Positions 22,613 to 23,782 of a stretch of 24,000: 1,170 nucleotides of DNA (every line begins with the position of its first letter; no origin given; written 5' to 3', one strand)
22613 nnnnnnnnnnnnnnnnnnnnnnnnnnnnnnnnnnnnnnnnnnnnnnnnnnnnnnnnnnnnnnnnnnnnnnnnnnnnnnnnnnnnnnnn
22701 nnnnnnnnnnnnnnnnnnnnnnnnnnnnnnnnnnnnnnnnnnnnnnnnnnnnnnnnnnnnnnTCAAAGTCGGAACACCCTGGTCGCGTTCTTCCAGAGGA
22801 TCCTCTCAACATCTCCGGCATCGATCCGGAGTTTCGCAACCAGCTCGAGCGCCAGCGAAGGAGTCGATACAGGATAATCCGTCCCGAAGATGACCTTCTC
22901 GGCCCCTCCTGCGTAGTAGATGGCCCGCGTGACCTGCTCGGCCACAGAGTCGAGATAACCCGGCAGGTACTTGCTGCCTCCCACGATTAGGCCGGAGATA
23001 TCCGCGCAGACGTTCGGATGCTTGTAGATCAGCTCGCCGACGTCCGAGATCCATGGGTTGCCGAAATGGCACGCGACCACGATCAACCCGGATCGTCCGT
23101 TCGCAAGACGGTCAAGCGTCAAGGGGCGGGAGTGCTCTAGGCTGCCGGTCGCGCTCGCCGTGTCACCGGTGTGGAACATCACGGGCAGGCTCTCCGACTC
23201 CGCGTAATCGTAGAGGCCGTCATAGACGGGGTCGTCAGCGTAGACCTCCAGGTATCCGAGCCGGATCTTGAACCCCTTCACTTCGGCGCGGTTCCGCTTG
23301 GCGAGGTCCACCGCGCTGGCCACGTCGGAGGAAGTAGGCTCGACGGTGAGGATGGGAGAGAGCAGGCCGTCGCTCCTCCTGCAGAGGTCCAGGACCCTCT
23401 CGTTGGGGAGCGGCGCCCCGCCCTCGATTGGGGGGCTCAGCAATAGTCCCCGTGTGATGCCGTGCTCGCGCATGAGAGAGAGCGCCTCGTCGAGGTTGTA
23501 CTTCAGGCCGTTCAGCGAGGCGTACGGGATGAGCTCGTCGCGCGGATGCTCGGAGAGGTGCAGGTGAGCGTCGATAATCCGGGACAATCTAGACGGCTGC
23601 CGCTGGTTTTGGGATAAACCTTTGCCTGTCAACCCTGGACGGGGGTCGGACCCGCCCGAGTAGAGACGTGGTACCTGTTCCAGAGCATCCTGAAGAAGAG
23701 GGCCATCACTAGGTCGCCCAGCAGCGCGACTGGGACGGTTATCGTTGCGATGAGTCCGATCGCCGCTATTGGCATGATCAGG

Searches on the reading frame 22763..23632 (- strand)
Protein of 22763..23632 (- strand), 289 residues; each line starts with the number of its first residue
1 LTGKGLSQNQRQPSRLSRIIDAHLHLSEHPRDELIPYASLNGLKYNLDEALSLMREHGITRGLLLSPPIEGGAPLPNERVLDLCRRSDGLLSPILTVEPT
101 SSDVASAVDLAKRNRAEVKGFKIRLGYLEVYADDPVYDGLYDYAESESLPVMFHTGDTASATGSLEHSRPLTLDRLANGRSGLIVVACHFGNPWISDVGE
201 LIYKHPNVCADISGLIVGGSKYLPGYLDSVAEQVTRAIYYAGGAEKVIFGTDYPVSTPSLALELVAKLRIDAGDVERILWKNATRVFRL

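Call 5: search_protein_families(library=pfam, proteins=[window:22763-23632:-], max_evalue=0.01)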
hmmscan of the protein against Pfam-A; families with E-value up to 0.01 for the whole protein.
window:22763-23632:- (289 aa): 1 family
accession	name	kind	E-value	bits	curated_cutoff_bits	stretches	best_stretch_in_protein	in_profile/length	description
PF04909.20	Amidohydro_2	-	6.7e-30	105.3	26.4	1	20-289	1-289/289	Amidohydrolase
